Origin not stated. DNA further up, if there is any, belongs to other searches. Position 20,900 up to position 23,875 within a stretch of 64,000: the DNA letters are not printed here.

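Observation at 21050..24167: KaiC-like double-RecA ATPase fused to a cytoplasmic sugar-type solute-binding-protein domain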

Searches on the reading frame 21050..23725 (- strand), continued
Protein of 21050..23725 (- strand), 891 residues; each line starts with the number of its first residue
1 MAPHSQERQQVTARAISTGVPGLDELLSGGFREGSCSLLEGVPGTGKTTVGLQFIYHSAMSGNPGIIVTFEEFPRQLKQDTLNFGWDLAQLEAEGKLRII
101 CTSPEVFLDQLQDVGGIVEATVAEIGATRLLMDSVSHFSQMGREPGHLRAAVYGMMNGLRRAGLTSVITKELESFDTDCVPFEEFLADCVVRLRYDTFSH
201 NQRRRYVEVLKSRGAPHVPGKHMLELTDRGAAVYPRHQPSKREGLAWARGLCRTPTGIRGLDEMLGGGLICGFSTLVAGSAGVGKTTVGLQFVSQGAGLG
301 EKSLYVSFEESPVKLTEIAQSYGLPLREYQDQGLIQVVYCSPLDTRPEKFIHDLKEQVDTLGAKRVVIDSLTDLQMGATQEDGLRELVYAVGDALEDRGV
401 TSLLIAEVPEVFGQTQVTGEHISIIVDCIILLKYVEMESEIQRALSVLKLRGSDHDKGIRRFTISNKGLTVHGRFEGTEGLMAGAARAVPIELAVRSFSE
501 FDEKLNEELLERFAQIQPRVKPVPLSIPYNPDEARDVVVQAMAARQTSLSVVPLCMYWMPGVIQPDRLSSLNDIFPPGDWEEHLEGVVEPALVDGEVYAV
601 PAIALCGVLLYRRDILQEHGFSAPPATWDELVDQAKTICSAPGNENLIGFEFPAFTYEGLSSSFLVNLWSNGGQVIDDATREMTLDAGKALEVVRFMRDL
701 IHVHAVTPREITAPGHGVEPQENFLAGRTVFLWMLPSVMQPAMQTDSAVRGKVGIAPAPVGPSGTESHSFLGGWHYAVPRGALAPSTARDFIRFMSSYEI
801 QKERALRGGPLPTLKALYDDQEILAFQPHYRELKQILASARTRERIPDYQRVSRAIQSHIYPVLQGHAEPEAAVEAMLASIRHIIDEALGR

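Call 42: fold_search(model_id=the predicted structure, library=pdb)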
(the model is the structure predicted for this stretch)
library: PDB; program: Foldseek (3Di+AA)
matches with E <= 10: 1993; with E <= 0.001: 1752
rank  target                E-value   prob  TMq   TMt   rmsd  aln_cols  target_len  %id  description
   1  8zn6_I                5.7e-46  1.00  0.47  0.86   3.6       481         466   31  Crystal Structure of Designed Clock Protein KaiC (released 2025-04-16)
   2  9ofh_A                1.0e-45  1.00  0.46  0.85   3.7       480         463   32  Extended conformation of dusk state KaiC (released 2025-05-14)
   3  7dy1_D                1.3e-45  1.00  0.45  0.83   4.2       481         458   31  Crystal Structure of Cyanobacterial Circadian Clock Protein KaiC (released 2022-05-18)
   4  8zn6_E                1.4e-45  1.00  0.47  0.84   3.8       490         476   31  Crystal Structure of Designed Clock Protein KaiC (released 2025-04-16)
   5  8zn6_K                2.6e-45  1.00  0.47  0.87   3.6       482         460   31  Crystal Structure of Designed Clock Protein KaiC (released 2025-04-16)
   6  7v3x_G                2.6e-45  1.00  0.47  0.86   3.7       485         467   32  Crystal Structure of Cyanobacterial Circadian Clock Protein KaiC (released 2022-04-27)
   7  7s67_A                2.6e-45  1.00  0.48  0.85   3.8       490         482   31  Extended conformation of daytime state KaiC (released 2021-09-22)
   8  8zn6_H                3.3e-45  1.00  0.47  0.84   3.8       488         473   31  Crystal Structure of Designed Clock Protein KaiC (released 2025-04-16)
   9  7s66_A                3.6e-45  1.00  0.48  0.85   3.2       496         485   30  Extended conformation of nighttime state KaiC (released 2021-09-22)
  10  8zn6_J                4.5e-45  1.00  0.46  0.84   3.9       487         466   31  Crystal Structure of Designed Clock Protein KaiC (released 2025-04-16)
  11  8wve_A                6.8e-45  1.00  0.45  0.85   3.9       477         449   31  Crystal Structure of Cyanobacterial Circadian Clock Protein KaiC (released 2023-12-27)
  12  8zn6_L                8.0e-45  1.00  0.47  0.85   3.9       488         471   31  Crystal Structure of Designed Clock Protein KaiC (released 2025-04-16)
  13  7dy1_F                8.0e-45  1.00  0.45  0.84   4.2       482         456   31  Crystal Structure of Cyanobacterial Circadian Clock Protein KaiC (released 2022-05-18)
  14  8zn5_C                8.5e-45  1.00  0.44  0.81   4.3       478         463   34  Crystal Structure of Designed Clock Protein KaiC (released 2025-04-16)
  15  7dy1_C                8.9e-45  1.00  0.45  0.83   4.3       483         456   31  Crystal Structure of Cyanobacterial Circadian Clock Protein KaiC (released 2022-05-18)
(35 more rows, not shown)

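Call 64: search_protein_families(library=padloc, proteins=[window:21050-23725:-], max_evalue=0.001)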
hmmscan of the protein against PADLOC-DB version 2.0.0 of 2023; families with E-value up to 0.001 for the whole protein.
window:21050-23725:- (891 aa): 1 family
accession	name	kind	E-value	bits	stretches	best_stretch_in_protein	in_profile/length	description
PDLC04140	mad8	-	2.2e-08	32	1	31-170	24-129/314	mads_8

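Call 65: search_protein_families(library=pfam, proteins=[L003:2780-3736:-], max_evalue=0.001)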
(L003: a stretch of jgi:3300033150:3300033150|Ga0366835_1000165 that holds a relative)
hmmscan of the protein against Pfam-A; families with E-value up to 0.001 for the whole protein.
L003:2780-3736:- (318 aa): 0 families
